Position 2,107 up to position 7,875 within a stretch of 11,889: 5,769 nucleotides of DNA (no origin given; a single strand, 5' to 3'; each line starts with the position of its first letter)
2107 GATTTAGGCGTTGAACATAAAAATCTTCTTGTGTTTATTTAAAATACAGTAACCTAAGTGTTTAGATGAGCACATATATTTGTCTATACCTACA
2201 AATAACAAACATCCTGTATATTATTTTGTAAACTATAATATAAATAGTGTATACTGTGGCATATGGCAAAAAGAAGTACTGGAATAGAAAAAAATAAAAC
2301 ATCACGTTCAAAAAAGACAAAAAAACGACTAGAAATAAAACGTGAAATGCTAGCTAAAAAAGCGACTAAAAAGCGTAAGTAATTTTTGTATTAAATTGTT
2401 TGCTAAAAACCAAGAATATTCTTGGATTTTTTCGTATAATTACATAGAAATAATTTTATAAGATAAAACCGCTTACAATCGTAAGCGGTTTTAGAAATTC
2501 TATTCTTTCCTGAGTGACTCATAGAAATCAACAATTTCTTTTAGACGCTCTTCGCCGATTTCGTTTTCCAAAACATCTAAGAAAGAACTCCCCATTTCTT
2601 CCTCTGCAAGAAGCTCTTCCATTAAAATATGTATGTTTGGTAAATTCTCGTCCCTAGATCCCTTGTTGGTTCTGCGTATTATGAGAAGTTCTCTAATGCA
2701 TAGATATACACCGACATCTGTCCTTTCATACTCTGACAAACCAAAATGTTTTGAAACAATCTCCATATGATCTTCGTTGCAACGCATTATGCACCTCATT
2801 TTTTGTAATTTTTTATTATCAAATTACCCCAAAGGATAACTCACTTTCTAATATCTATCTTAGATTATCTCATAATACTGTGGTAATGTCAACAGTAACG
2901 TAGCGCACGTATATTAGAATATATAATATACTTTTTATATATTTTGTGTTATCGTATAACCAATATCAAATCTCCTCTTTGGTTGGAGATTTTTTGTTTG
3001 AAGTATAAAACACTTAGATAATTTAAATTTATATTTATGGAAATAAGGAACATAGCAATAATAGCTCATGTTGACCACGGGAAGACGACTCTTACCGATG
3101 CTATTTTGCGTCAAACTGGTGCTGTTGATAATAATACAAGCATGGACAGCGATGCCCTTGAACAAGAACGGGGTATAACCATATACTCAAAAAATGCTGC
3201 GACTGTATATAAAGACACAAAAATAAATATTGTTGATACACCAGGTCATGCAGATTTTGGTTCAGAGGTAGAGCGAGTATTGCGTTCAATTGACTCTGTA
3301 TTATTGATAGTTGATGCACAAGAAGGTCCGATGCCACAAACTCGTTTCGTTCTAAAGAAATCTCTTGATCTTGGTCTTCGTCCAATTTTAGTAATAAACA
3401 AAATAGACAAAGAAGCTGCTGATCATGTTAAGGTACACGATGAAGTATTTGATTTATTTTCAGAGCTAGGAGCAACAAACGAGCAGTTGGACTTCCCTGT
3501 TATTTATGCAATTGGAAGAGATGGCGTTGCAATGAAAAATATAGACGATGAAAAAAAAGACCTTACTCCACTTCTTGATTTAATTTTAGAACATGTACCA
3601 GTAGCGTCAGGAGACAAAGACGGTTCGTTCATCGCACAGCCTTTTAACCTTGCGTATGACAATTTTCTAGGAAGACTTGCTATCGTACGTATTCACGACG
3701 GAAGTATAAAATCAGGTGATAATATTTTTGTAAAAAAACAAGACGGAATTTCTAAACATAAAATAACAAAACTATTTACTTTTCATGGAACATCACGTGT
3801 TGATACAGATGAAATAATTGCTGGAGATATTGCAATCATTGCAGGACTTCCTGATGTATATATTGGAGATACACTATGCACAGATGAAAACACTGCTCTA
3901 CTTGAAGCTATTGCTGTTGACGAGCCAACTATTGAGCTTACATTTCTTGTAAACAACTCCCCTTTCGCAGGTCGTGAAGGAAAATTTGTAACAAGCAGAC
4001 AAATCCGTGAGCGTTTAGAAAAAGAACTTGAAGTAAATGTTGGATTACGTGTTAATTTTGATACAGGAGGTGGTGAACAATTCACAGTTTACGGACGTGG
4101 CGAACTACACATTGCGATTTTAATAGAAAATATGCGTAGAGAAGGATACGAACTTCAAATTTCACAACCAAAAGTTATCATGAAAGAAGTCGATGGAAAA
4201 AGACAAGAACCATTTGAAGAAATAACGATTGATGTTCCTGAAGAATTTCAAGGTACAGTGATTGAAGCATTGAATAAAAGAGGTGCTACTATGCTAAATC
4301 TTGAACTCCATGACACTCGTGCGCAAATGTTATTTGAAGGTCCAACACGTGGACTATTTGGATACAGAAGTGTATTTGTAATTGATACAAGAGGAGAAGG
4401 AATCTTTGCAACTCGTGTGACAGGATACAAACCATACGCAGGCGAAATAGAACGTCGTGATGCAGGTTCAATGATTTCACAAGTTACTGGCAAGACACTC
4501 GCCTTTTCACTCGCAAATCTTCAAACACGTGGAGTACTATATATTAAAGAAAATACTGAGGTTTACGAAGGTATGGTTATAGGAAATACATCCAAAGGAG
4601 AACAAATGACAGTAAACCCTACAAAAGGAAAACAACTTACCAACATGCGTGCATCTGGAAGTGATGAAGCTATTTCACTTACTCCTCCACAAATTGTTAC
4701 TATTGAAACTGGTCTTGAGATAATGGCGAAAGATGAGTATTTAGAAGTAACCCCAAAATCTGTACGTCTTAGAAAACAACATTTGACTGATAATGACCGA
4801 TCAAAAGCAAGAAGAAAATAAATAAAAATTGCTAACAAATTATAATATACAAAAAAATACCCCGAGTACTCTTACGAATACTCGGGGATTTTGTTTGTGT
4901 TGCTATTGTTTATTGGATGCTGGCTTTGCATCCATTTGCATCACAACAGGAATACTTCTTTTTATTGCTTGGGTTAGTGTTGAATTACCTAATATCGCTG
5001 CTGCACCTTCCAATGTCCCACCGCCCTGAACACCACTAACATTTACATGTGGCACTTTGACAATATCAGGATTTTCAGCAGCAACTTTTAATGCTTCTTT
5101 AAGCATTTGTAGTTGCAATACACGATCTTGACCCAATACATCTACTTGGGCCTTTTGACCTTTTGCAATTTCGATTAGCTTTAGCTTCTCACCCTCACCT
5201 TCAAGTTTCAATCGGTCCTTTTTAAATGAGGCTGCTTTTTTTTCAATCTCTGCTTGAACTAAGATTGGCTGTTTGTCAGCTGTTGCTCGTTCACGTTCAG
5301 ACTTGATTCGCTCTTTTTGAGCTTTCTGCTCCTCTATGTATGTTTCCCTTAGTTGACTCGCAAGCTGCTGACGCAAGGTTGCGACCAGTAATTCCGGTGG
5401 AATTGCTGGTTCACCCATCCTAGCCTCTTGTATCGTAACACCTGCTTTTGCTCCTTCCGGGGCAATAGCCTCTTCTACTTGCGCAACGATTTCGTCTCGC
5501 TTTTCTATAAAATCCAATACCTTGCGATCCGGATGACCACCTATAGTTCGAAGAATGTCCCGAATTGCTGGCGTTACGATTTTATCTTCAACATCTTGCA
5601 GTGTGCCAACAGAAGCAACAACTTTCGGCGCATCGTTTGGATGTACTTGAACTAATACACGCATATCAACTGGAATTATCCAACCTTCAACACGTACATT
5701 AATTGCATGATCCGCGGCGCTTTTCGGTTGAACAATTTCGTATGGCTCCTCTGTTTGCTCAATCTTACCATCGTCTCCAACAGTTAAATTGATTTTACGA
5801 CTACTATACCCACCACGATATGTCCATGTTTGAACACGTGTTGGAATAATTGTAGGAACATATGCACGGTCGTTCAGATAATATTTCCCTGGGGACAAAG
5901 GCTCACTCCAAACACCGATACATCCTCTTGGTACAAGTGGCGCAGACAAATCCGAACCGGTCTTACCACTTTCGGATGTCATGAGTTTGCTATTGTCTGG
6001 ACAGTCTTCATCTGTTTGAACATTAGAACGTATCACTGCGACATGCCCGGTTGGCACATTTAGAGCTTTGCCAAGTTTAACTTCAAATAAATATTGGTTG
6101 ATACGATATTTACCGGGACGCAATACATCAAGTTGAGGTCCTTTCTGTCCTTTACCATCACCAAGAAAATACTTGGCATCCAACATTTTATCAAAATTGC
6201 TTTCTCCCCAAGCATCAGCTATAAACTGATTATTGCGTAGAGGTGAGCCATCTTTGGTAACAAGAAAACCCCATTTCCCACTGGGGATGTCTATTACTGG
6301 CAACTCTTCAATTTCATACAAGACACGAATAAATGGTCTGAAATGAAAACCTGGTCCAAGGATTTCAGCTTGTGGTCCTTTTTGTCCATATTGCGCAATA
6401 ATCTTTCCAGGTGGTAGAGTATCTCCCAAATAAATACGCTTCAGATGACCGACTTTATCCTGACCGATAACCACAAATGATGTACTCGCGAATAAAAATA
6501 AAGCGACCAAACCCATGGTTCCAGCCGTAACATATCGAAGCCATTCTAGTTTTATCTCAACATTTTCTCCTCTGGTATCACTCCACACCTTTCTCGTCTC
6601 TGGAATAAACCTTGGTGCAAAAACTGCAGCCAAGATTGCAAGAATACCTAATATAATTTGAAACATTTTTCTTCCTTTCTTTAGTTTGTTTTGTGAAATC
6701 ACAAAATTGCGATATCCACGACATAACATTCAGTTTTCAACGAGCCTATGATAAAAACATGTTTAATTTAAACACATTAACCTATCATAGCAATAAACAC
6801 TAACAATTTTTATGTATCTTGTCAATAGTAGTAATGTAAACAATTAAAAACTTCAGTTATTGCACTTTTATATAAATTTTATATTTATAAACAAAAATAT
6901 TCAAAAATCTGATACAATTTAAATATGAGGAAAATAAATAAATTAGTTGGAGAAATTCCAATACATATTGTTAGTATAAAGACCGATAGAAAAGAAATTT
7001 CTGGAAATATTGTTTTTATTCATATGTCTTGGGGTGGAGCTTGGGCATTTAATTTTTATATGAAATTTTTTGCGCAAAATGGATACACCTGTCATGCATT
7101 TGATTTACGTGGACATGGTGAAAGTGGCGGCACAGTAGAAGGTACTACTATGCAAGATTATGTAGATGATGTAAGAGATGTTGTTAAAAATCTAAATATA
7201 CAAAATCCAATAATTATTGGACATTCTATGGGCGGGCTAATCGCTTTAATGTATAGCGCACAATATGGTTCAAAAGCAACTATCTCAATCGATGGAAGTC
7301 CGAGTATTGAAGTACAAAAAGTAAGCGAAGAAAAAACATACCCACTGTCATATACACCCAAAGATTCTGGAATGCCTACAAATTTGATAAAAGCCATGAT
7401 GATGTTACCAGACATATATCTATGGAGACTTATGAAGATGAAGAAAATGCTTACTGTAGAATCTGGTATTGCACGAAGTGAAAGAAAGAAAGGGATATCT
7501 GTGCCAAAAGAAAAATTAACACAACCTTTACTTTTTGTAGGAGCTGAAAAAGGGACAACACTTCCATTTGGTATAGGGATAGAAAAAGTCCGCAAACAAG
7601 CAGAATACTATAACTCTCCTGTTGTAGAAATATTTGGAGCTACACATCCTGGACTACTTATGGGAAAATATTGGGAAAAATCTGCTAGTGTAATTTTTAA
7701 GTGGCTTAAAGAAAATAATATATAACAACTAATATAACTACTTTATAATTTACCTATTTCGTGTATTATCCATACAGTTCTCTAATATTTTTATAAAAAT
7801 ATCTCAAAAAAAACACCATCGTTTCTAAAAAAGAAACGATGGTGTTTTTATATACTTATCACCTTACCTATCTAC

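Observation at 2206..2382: Lysine-rich micro-ORF with an apparent +1 frame break at an A-run and a leaderless-type promoter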

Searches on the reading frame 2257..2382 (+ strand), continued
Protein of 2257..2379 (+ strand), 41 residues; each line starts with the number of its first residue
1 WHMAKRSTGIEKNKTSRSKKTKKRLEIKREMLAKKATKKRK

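Call 63: search_protein_families(library=pfam, proteins=[L042:2750-2947:+, L065:4907-5431:+, L048:4609-5283:+, L019:5312-6511:+, L064:3105-4862:+, L079:5244-5642:+, L016:3969-4352:+, L085:1928-2542:-], max_evalue=0.00001)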
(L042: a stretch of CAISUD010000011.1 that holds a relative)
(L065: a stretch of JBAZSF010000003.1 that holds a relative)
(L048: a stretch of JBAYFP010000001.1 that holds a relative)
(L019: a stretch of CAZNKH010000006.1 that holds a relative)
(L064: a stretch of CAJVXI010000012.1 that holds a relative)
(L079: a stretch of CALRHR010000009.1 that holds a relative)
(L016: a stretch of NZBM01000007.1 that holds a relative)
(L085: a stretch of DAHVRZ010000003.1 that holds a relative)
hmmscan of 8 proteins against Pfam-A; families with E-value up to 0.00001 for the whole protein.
L042:2750-2947:+ (65 aa): 1 family
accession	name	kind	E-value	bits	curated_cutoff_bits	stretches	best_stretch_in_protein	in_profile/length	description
PF00313.28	CSD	-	1.4e-21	76.6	27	1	1-64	1-65/66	'Cold-shock' DNA-binding domain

L065:4907-5431:+ (174 aa): 2 families
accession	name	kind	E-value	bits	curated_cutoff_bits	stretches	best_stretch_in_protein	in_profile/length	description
PF01467.32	CTP_transf_like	-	2.2e-14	54.2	21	1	30-122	3-89/133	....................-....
PF06574.18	FAD_syn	-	8.2e-06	26.2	27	0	23-104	5-93/158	FAD synthetase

L048:4609-5283:+ (224 aa): 1 family
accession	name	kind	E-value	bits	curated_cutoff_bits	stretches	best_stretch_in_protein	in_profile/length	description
PF04402.19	SIMPL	-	9.7e-23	81.9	25.2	1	37-192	1-157/205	Protein of unknown function (DUF541)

L019:5312-6511:+ (399 aa): 3 families
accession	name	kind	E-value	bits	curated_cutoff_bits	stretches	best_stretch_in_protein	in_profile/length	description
PF00270.35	DEAD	-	4.5e-49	166.8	26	1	77-241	1-166/167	DEAD/DEAH box helicase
PF00271.37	Helicase_C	-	3e-34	118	23.5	1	276-384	2-110/110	Helicase conserved C-terminal domain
PF04851.21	ResIII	-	2.3e-06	28.1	22.5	1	94-234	27-161/164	Type III restriction enzyme, res subunit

L064:3105-4862:+ (585 aa): 5 families
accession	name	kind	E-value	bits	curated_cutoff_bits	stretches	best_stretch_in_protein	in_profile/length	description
PF00009.33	GTP_EFTU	-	1.2e-50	172.2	26.5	1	2-188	2-186/188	Elongation factor Tu GTP binding domain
PF21018.2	BipA_C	-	6.5e-43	145.4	23.8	1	477-584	2-109/110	TypA/BipA C-terminal domain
PF00679.30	EFG_C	-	1e-18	67.6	27.9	1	389-472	2-86/89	Elongation factor G C-terminus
PF03144.31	GTP_EFTU_D2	-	1.7e-13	51.2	30.3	1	213-282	1-72/73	Elongation factor Tu domain 2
PF22042.2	EF-G_D2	-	2.6e-09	37.5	27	1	204-282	7-81/84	Elongation factor G domain 2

L079:5244-5642:+ (132 aa): 1 family
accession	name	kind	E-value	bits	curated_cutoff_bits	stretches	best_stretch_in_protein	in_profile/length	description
PF02482.25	Ribosomal_S30AE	-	4.5e-14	53.4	23.7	1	3-105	1-88/88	Sigma 54 modulation protein / S30EA ribosomal protein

L016:3969-4352:+ (127 aa): 0 families

L085:1928-2542:- (204 aa): 2 families
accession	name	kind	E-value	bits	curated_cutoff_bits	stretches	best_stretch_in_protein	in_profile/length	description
PF01272.25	GreA_GreB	-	1.7e-21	76.4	26.9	1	143-204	15-76/77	Transcription elongation factor, GreA/GreB, C-term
PF03449.20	GreA_GreB_N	-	1.1e-15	58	24.5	1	39-106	1-69/71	Transcription elongation factor, N-terminal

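Call 72: search_protein_families(library=phrogs, proteins=[window:2263-2379:+], max_evalue=0.01)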
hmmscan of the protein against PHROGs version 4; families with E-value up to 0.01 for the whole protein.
window:2263-2379:+ (39 aa): 0 families

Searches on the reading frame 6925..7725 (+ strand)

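Call 12: search_protein_families(library=ncbifam, proteins=[window:6925-7725:+], max_evalue=0.01)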
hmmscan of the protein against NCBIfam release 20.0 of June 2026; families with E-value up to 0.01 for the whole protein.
window:6925-7725:+ (266 aa): 30 families (the best 25 are shown)
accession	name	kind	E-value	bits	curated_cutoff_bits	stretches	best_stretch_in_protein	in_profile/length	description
NF050089.1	i_nPHAscl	equivalog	1.1e-13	50.9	300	1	26-117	18-108/288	intracellular short-chain-length polyhydroxyalkanoate depolymerase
NF011457.0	PRK14875.1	equivalog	3.7e-13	49.2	307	1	14-112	120-217/372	acetoin dehydrogenase dihydrolipoyllysine-residue acetyltransferase subunit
TIGR02427.1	protocat_pcaD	equivalog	9.5e-10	38.3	255.85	1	53-114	39-100/251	3-oxoadipate enol-lactonase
TIGR03695.1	menH_SHCHC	equivalog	1.4e-09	37.8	208.55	1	28-116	4-94/252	2-succinyl-6-hydroxy-2,4-cyclohexadiene-1-carboxylate synthase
NF051488.1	bifunc_PcaDC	exception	3.9e-08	32.8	390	1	54-114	39-99/375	bifunctional 3-oxoadipate enol-lactonase/4-carboxymuconolactone decarboxylase PcaDC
TIGR03611.1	RutD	equivalog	1.2e-07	31.3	238.5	1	34-116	20-103/258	pyrimidine utilization protein D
NF008340.0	PRK11126.1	equivalog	1.5e-07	30.9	261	1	22-116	10-101/255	2-succinyl-6-hydroxy-2,4-cyclohexadiene-1-carboxylate synthase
NF007954.0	PRK10673.1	equivalog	1.7e-07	30.8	399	1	28-115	18-103/255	esterase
NF058580.1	lipase_V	equivalog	2e-07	30.9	300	1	18-112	17-109/230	EstV family lipase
TIGR01249.1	pro_imino_pep_1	equivalog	5.9e-07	28.9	259.75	1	29-117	30-119/307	prolyl aminopeptidase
NF051487.1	bifunc_PcaCD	exception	9.8e-07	28.2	430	1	54-110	199-255/413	bifunctional 4-carboxymuconolactone decarboxylase/3-oxoadipate enol-lactonase PcaCD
TIGR01250.1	pro_imino_pep_2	subfamily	2.1e-06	27.5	167.65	1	47-125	46-128/288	proline iminopeptidase-family hydrolase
NF045948.1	ProImpepThrmp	equivalog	2.2e-06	27.3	500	1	25-117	24-119/291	proline iminopeptidase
NF041759.1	mac_hydro_EstT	equivalog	4e-06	26.2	450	1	40-117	38-117/278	macrolide hydrolase EstT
TIGR01607.1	PST-A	paralog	1.2e-05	24.6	218.25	1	46-91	67-116/332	Plasmodium subtelomeric family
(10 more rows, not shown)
